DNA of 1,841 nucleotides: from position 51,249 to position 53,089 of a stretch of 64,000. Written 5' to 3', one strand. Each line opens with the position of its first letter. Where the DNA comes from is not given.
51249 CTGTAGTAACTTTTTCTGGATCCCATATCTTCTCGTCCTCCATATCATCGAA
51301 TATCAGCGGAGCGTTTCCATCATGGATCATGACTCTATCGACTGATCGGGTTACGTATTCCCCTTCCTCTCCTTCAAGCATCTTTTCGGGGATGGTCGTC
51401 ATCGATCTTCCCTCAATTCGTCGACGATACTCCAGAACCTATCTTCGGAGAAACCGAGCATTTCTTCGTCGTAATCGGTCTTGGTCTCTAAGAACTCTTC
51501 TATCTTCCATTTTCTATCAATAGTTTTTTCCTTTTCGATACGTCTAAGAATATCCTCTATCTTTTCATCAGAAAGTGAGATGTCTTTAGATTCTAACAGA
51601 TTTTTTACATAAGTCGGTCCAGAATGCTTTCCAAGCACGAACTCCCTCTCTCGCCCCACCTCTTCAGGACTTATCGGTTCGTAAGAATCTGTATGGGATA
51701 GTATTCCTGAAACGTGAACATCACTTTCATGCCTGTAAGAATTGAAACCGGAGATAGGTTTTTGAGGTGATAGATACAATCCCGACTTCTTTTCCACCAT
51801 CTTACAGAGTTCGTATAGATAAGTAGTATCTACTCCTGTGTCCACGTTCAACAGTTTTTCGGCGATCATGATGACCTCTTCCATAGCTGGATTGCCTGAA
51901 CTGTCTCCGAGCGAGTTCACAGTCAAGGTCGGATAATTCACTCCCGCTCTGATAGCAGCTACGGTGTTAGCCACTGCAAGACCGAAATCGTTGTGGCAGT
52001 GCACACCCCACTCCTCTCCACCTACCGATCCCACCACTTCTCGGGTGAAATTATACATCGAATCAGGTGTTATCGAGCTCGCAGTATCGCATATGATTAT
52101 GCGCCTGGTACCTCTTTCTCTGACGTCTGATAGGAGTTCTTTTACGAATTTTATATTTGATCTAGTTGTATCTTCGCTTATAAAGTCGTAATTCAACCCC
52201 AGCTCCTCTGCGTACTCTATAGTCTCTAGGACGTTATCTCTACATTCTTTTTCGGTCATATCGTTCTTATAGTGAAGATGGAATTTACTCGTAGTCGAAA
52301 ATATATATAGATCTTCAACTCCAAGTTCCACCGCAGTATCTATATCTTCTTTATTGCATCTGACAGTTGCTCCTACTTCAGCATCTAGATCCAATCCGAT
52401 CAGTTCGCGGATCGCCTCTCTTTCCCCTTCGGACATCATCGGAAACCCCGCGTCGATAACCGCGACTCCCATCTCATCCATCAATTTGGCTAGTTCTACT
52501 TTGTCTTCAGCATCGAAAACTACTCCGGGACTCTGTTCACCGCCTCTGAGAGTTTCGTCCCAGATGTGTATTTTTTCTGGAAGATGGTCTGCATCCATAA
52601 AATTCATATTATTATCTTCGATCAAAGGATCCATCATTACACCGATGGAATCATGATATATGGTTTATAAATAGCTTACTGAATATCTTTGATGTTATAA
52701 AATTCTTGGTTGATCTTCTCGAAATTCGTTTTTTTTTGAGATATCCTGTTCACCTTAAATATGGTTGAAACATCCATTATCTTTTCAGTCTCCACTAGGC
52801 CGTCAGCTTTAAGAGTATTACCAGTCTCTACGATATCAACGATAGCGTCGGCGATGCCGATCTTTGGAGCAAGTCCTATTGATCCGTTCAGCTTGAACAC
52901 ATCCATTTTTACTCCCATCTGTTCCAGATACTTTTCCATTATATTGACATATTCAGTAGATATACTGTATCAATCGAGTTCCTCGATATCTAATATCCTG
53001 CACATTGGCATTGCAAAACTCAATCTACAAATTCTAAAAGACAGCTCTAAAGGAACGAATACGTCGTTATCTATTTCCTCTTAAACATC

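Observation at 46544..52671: Candidate undescribed biosynthetic cluster: atypical acyl-CoA condensing enzyme, aconitase pair, RRE-tailed flavoprotein and radical SAM, converging on a UbiA prenyltransferase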

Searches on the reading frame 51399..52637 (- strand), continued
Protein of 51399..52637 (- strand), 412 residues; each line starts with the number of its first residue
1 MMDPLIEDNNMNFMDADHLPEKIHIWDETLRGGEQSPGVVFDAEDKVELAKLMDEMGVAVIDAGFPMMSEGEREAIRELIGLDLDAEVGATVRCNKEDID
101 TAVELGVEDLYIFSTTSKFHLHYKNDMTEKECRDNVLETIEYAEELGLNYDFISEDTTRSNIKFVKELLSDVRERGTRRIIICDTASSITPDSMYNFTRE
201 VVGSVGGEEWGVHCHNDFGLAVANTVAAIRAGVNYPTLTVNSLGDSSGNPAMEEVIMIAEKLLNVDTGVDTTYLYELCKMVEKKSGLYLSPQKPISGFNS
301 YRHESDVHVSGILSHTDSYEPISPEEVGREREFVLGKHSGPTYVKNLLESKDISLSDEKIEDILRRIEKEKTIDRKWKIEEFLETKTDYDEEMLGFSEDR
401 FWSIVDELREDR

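Call 56: find_homologous_proteins(query=window:51399-52637:-, max_evalue=1e-30)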
Query window:51399-52637:- (412 aa): 3272 proteins with E <= 1e-30 among 8000 candidates; the best 120 are listed.
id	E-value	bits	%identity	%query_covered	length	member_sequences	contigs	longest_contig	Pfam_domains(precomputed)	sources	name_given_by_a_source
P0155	6.7e-268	906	98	100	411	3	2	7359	PF22617.2,PF00682.26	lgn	-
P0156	1.2e-219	747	78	99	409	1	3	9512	PF22617.2,PF00682.26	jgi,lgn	-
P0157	2.9e-219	746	78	99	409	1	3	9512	PF22617.2,PF00682.26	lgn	-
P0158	2.3e-214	730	79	96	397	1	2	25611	PF22617.2,PF00682.26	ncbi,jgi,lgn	-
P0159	2.1e-213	727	78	96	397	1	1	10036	PF22617.2,PF00682.26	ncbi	-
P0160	2.1e-203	694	72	99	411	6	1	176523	PF22617.2,PF00682.26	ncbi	ncbi:MAG: LeuA family protein [Candidatus Aenigmatarchaeota archaeon]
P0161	9.9e-201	685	73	99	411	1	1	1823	PF22617.2,PF00682.26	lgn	-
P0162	2.2e-200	684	72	99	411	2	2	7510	PF22617.2,PF00682.26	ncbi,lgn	-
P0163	4.4e-198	676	71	99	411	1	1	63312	PF22617.2,PF00682.26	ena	-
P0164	9.1e-196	669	70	99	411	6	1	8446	PF22617.2,PF00682.26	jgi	-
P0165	1.1e-195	668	73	96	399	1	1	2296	PF22617.2,PF00682.26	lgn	-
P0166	1.2e-195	668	71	100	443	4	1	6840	PF22617.2,PF00682.26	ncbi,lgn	-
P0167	3.7e-195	667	72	96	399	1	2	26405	PF22617.2,PF00682.26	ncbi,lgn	-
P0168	7.3e-192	656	70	98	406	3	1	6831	PF22617.2,PF00682.26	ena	-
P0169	2.0e-191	654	69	100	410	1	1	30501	PF22617.2,PF00682.26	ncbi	-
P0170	1.3e-189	648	68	99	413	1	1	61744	PF22617.2,PF00682.26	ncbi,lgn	-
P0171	4.7e-186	637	66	99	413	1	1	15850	PF22617.2,PF00682.26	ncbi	-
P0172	2.0e-185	634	66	99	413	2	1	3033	PF22617.2,PF00682.26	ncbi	-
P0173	3.2e-185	634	67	96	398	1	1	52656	PF22617.2,PF00682.26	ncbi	ncbi:MAG: 2-isopropylmalate synthase [Thermoplasmata archaeon]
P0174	9.8e-183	626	67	96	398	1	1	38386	PF22617.2,PF00682.26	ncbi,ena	-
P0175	5.2e-179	613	65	99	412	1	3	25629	PF22617.2,PF00682.26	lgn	-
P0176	1.9e-178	611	64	100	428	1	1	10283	PF22617.2,PF00682.26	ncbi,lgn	-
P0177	8.1e-162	557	61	98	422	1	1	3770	PF22617.2,PF00682.26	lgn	-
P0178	1.1e-161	556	61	99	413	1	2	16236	PF22617.2,PF00682.26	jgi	jgi:isopropylmalate/homocitrate/citramalate synthase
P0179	4.5e-158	544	60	99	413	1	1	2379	PF22617.2,PF00682.26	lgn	-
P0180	3.5e-156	538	60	97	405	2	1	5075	PF22617.2,PF00682.26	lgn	-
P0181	2.9e-154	532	58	98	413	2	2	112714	PF22617.2,PF00682.26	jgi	jgi:isopropylmalate/homocitrate/citramalate synthase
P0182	4.0e-153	528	58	98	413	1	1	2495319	PF22617.2,PF00682.26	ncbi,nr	ncbi:MAG: homoaconitate hydratase [Thermoplasmata archaeon]|nr:MAG: homoaconitate hydratase [Thermop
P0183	4.1e-148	512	57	97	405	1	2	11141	PF22617.2,PF00682.26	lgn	-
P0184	2.1e-138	480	57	95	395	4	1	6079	PF22617.2,PF00682.26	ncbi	-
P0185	9.7e-138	477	55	97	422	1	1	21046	PF22617.2,PF00682.26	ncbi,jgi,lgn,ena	-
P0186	1.4e-137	477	56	96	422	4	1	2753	PF22617.2,PF00682.26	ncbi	-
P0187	8.5e-137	474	55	95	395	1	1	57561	PF22617.2,PF00682.26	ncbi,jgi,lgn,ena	-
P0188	1.9e-135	470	55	95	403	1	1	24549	PF22617.2,PF00682.26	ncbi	-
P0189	1.3e-134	467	56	95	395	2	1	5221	PF22617.2,PF00682.26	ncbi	-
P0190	1.7e-134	467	54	95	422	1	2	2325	PF22617.2,PF00682.26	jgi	-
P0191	2.1e-133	463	54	95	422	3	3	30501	PF22617.2,PF00682.26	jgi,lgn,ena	-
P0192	2.9e-132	459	55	94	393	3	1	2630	PF22617.2,PF00682.26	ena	-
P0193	2.0e-109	384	46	94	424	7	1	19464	PF22617.2,PF00682.26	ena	-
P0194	1.9e-108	381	46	95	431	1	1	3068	PF22617.2,PF00682.26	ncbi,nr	ncbi:MAG: homoaconitate hydratase [Promethearchaeota archaeon]|nr:MAG: homoaconitate hydratase [Cand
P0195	9.6e-108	379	45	94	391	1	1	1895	PF22617.2,PF00682.26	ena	-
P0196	6.8e-106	373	43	99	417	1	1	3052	PF22617.2,PF00682.26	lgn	-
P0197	1.3e-104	368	43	97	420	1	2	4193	PF22617.2,PF00682.26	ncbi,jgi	ncbi:MAG: homoaconitate hydratase [Candidatus Thorarchaeota archaeon]|jgi:isopropylmalate/homocitrat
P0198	2.9e-104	367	43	97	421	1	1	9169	PF22617.2,PF00682.26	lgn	-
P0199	8.3e-104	366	44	95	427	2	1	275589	PF22617.2,PF00682.26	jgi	-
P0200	1.7e-103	365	43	99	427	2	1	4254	PF22617.2,PF00682.26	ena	-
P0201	1.0e-100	356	42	94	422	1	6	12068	PF22617.2,PF00682.26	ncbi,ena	-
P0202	1.2e-100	355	42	94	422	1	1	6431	PF22617.2,PF00682.26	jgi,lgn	jgi:isopropylmalate/homocitrate/citramalate synthase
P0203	3.3e-99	351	43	99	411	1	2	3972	PF22617.2,PF00682.26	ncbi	-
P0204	1.0e-98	349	40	95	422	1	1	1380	PF22617.2,PF00682.26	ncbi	-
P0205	8.9e-98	346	40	94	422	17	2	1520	PF22617.2,PF00682.26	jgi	-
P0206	1.2e-97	345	40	94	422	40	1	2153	PF22617.2,PF00682.26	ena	-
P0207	1.4e-97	345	40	95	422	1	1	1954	PF22617.2,PF00682.26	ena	-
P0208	2.8e-97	344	44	96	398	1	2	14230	PF22617.2,PF00682.26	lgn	-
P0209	4.4e-97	344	40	94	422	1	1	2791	PF22617.2,PF00682.26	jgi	jgi:D-citramalate synthase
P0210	4.9e-97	343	42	93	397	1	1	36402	PF22617.2,PF00682.26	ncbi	-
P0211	5.0e-97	343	40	94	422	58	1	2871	PF22617.2,PF00682.26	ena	-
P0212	1.0e-96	342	42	99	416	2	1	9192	PF22617.2,PF00682.26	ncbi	-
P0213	2.4e-96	341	41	96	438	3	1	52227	PF22617.2,PF00682.26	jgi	-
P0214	3.3e-96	341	41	96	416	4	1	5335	PF22617.2,PF00682.26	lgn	-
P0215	3.4e-96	341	43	88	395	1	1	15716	PF22617.2,PF00682.26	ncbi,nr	ncbi:MAG: 2-isopropylmalate synthase [Proteobacteria bacterium]|nr:2-isopropylmalate synthase [Pseud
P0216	4.5e-96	340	42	99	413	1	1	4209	PF22617.2,PF00682.26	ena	-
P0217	5.0e-96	340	43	95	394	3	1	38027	PF22617.2,PF00682.26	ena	-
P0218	1.6e-95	338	41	94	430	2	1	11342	PF22617.2,PF00682.26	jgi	-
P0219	3.8e-95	337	40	94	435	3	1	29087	PF22617.2,PF00682.26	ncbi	-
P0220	4.0e-95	337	43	95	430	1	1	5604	PF22617.2,PF00682.26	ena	-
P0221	5.3e-95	337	42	93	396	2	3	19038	PF22617.2,PF00682.26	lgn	-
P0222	1.2e-94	336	40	99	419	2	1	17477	PF22617.2,PF00682.26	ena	-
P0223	2.6e-94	334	39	98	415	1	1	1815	PF22617.2,PF00682.26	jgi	jgi:isopropylmalate/homocitrate/citramalate synthase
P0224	2.8e-94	334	42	93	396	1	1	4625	PF22617.2,PF00682.26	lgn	-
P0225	4.5e-94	334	39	99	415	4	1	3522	PF22617.2,PF00682.26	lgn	-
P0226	5.6e-94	333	41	97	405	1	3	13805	PF22617.2,PF00682.26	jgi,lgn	jgi:isopropylmalate/homocitrate/citramalate synthase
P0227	6.1e-94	333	41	98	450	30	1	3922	PF22617.2,PF00682.26,PF04055.28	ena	-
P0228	5.6e-93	330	40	94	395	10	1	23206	PF22617.2,PF00682.26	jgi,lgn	jgi:isopropylmalate/homocitrate/citramalate synthase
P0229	6.1e-93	330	41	99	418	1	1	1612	PF22617.2,PF00682.26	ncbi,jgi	jgi:isopropylmalate/homocitrate/citramalate synthase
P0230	6.2e-93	330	39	98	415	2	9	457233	PF22617.2,PF00682.26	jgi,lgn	jgi:isopropylmalate/homocitrate/citramalate synthase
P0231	8.6e-93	329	40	99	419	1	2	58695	PF22617.2,PF00682.26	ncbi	ncbi:MAG: LeuA family protein [Armatimonadota bacterium]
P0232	1.1e-92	329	39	98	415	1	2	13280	PF22617.2,PF00682.26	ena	-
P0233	1.5e-92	329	40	98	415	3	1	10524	PF22617.2,PF00682.26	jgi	jgi:isopropylmalate/homocitrate/citramalate synthase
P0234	2.0e-92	328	39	98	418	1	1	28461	PF22617.2,PF00682.26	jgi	jgi:isopropylmalate/homocitrate/citramalate synthase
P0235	2.4e-92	328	41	98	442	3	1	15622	PF22617.2,PF00682.26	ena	-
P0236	3.2e-92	328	39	99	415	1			PF22617.2,PF00682.26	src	-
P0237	5.0e-92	327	40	98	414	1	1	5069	PF22617.2,PF00682.26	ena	-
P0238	6.9e-92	326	39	98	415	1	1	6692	PF22617.2,PF00682.26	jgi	jgi:isopropylmalate/homocitrate/citramalate synthase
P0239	9.6e-92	326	39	95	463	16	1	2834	PF22617.2,PF00682.26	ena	-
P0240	1.1e-91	326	41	99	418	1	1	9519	PF22617.2,PF00682.26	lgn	-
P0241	1.6e-91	325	39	98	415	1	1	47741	PF22617.2,PF00682.26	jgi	jgi:isopropylmalate/homocitrate/citramalate synthase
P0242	1.7e-91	325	39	98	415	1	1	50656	PF22617.2,PF00682.26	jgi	jgi:isopropylmalate/homocitrate/citramalate synthase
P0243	1.8e-91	325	41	99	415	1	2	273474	PF22617.2,PF00682.26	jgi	jgi:isopropylmalate/homocitrate/citramalate synthase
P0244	2.3e-91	325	42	95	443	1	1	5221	PF22617.2,PF00682.26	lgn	-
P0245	2.3e-91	325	39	98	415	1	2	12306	PF22617.2,PF00682.26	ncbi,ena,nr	ncbi:MAG TPA: homoaconitate hydratase [Thermoplasmata archaeon]|nr:homoaconitate hydratase [Thermopl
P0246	2.7e-91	325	41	98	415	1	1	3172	PF22617.2,PF00682.26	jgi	jgi:isopropylmalate/homocitrate/citramalate synthase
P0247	2.7e-91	325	40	98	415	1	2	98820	PF22617.2,PF00682.26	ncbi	-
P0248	3.0e-91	324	39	99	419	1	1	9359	PF22617.2,PF00682.26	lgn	-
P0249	3.4e-91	324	41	83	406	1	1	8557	PF22617.2,PF00682.26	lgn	-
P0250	3.5e-91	324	39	99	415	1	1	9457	PF22617.2,PF00682.26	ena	-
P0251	3.7e-91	324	38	98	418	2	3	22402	PF22617.2,PF00682.26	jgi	jgi:isopropylmalate/homocitrate/citramalate synthase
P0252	4.0e-91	324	39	98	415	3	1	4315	PF22617.2,PF00682.26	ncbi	-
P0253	4.6e-91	324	41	95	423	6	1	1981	PF22617.2,PF00682.26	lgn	-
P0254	4.6e-91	324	40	98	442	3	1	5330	PF22617.2,PF00682.26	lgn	-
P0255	5.3e-91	324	40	99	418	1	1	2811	PF22617.2,PF00682.26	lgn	-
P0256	6.0e-91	323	40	98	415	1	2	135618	PF22617.2,PF00682.26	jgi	-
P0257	7.9e-91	323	38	98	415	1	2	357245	PF22617.2,PF00682.26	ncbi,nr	ncbi:MAG: homoaconitate hydratase [Thermoplasmata archaeon]|nr:homoaconitate hydratase [Thermoplasma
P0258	7.9e-91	323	40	98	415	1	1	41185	PF22617.2,PF00682.26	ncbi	-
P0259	1.2e-90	322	41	93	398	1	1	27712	PF22617.2,PF00682.26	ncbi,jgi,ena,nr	ncbi:MAG TPA: homoaconitate hydratase [Thermodesulfobacteriota bacterium]|nr:homoaconitate hydratase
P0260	1.3e-90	322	39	99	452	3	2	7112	PF22617.2,PF00682.26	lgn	-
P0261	1.4e-90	322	40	98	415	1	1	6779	PF22617.2,PF00682.26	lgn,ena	-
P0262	1.7e-90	322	39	98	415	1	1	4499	PF22617.2,PF00682.26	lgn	-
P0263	1.7e-90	322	38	98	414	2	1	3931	PF22617.2,PF00682.26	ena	-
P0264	2.3e-90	321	39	94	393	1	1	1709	PF22617.2,PF00682.26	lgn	-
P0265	3.4e-90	321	39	98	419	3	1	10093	PF22617.2,PF00682.26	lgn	-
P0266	4.8e-90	320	40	98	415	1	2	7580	PF22617.2,PF00682.26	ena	-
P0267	6.5e-90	320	40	97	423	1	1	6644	PF22617.2,PF00682.26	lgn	-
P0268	6.5e-90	320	39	99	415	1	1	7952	PF22617.2,PF00682.26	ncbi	-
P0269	7.3e-90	320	38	98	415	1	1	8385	PF22617.2,PF00682.26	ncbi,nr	ncbi:MAG: homoaconitate hydratase [Thermoplasmata archaeon]|nr:homoaconitate hydratase [Thermoplasma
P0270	9.0e-90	320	38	98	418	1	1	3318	PF22617.2,PF00682.26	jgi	jgi:isopropylmalate/homocitrate/citramalate synthase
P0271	1.2e-89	319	41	99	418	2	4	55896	PF22617.2,PF00682.26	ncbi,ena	-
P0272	1.4e-89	319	40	98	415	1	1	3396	PF22617.2,PF00682.26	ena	-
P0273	1.5e-89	319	39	99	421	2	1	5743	PF22617.2,PF00682.26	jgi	-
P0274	1.5e-89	319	39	97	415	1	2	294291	PF22617.2,PF00682.26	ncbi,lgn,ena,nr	ncbi:MAG TPA: homoaconitate hydratase [Thermoplasmata archaeon]|nr:homoaconitate hydratase [Thermopl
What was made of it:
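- Synthase identity within the clade is 54-98% (call 56).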

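Call 62: find_encoding_contigs(protein=P0257, flank=10000, max_places=2)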
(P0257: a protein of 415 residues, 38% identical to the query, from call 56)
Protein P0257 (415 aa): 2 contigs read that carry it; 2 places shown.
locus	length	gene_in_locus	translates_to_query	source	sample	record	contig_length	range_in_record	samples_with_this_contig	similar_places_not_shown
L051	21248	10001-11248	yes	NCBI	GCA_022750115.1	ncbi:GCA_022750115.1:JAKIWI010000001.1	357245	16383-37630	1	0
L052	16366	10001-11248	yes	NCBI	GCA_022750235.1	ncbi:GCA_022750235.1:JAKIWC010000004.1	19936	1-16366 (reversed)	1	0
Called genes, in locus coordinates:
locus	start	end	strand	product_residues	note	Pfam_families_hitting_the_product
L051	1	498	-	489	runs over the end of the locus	PF04185:Phosphoesterase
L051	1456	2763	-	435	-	PF13393:tRNA-synt_His, PF00587:tRNA-synt_2b (weak), PF03129:HGTP_anticodon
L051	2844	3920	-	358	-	-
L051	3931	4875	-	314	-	PF01435:Peptidase_M48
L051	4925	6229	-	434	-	PF22641:TiaS_TCKD, PF08489:TiaS_FLD, PF23783:Zn_ribbon_TiaS (weak)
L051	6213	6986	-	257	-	-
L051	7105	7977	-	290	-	PF02775:TPP_enzyme_C, PF12367:PFO_beta_C (weak)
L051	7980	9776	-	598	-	PF01558:POR, PF01855:POR_N, PF02780:Transketolase_C (weak), PF17147:PFOR_II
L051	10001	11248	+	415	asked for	PF00682:HMGL-like, PF22617:HCS_D2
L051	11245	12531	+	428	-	PF00330:Aconitase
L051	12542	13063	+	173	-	PF00694:Aconitase_C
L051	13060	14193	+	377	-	PF00180:Iso_dh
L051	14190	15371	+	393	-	PF00108:Thiolase_N, PF00109:ketoacyl-synt (faint), PF02803:Thiolase_C (weak), PF22691:Thiolase_C_1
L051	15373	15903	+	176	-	PF12172:zf-ChsH2 (weak), PF01796:OB_ChsH2_C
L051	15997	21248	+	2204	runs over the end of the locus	PF02516:STT3 (weak), PF13620:CarboxypepD_reg (weak), PF13715:CarbopepD_reg_2 (faint), PF17802:SpaA (faint), PF22904:NOMO1-like_2nd (faint), PF13620:CarboxypepD_reg (weak), PF17210:SdrD_B (weak), PF13620:CarboxypepD_reg, +2 more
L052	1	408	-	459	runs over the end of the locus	PF04185:Phosphoesterase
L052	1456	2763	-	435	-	PF13393:tRNA-synt_His, PF00587:tRNA-synt_2b (weak), PF03129:HGTP_anticodon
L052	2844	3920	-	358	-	-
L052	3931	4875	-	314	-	PF01435:Peptidase_M48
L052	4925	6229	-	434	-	PF22641:TiaS_TCKD, PF08489:TiaS_FLD, PF23783:Zn_ribbon_TiaS (weak)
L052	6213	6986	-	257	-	-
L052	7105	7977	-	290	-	PF02775:TPP_enzyme_C, PF12367:PFO_beta_C (weak)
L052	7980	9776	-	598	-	PF01558:POR, PF01855:POR_N, PF02780:Transketolase_C (weak), PF17147:PFOR_II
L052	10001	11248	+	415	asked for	PF00682:HMGL-like, PF22617:HCS_D2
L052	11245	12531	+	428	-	PF00330:Aconitase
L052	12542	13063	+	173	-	PF00694:Aconitase_C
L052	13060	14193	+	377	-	PF00180:Iso_dh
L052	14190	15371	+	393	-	PF00108:Thiolase_N, PF00109:ketoacyl-synt (faint), PF02803:Thiolase_C (weak), PF22691:Thiolase_C_1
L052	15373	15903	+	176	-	PF12172:zf-ChsH2 (weak), PF01796:OB_ChsH2_C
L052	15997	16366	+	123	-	?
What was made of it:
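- On Complete 2-oxoacid chain-elongation system (Leu, AAA-Lys, CoB): It is present in the sister operon L051 (call 62).
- L051/L052 of Thermoplasmata read synthase-LeuC-LeuD-Iso_dh (call 62). The flavoprotein occupies exactly the LeuB position (call 62).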

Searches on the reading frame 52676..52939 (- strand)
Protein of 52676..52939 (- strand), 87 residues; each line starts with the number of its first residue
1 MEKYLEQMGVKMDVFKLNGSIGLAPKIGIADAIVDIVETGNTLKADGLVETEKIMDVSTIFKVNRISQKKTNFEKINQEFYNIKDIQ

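Call 3: search_protein_families(library=pfam, proteins=[window:52676-52939:-], max_evalue=0.01)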
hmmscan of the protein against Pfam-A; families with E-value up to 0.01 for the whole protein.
window:52676-52939:- (87 aa): 2 families
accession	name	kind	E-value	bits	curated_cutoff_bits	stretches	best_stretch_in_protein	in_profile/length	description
PF01634.23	HisG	-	2.1e-22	80.2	25.5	1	2-78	76-151/158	ATP phosphoribosyltransferase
PF03962.21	Mnd1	-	0.0083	16.8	23.5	0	11-54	8-50/60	Mnd1 HTH domain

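Call 4: search_protein_families(library=ncbifam, proteins=[window:52676-52939:-], max_evalue=0.01)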
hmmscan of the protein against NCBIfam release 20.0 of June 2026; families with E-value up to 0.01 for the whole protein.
window:52676-52939:- (87 aa): 1 family
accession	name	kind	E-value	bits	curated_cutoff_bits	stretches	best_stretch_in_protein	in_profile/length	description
TIGR00070.1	hisG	equivalog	8.1e-19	68.2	75.75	1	2-60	122-180/183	ATP phosphoribosyltransferase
